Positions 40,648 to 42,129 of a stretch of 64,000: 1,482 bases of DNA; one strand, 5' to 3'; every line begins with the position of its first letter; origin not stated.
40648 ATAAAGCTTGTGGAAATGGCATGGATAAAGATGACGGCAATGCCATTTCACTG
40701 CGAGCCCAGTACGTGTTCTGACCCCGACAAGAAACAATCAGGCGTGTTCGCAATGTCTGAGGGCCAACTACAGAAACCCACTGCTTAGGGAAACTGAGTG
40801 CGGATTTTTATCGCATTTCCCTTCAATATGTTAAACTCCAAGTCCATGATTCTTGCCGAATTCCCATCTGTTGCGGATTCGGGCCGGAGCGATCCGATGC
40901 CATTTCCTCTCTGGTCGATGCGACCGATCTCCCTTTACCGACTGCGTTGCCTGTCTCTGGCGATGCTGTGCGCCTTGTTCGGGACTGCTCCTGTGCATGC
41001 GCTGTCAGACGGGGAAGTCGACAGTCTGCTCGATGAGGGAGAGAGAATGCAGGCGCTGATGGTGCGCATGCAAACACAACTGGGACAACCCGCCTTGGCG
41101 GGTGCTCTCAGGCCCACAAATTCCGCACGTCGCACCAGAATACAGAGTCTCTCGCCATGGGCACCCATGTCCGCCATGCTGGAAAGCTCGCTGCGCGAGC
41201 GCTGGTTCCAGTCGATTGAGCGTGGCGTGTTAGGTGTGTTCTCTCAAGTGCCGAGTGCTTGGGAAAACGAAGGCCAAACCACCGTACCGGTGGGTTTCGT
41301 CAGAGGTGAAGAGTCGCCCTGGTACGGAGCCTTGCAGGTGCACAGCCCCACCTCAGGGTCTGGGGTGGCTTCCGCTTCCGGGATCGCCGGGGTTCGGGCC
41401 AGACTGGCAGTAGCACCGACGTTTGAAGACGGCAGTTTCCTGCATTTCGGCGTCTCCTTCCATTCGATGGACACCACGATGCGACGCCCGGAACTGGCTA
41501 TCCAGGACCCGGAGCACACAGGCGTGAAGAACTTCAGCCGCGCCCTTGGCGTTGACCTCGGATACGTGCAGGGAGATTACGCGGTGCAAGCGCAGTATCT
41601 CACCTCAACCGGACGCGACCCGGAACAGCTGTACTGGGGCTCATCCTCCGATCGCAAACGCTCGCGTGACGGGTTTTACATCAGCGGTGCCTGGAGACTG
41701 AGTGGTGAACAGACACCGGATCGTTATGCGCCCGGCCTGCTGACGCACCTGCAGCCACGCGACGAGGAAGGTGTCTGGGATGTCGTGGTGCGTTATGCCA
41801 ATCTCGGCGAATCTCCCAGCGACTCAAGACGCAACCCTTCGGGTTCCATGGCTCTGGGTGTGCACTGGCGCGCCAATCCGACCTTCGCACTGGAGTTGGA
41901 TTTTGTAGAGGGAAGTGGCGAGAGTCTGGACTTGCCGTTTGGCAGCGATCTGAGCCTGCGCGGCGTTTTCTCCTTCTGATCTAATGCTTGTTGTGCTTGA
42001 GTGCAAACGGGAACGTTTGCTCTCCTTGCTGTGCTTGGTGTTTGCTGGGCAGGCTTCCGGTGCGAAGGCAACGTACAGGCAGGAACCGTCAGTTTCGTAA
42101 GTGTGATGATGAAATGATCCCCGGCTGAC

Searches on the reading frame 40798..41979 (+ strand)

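Call 24: search_protein_families(library=pfam, proteins=[window:40798-41979:+], max_evalue=0.001)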
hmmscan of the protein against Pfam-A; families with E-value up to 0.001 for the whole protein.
window:40798-41979:+ (393 aa): 1 family
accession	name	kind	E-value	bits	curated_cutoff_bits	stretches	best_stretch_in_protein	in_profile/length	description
PF07396.17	Porin_O_P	-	7e-08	32.5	20.9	1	185-371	143-343/370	Phosphate-selective porin O and P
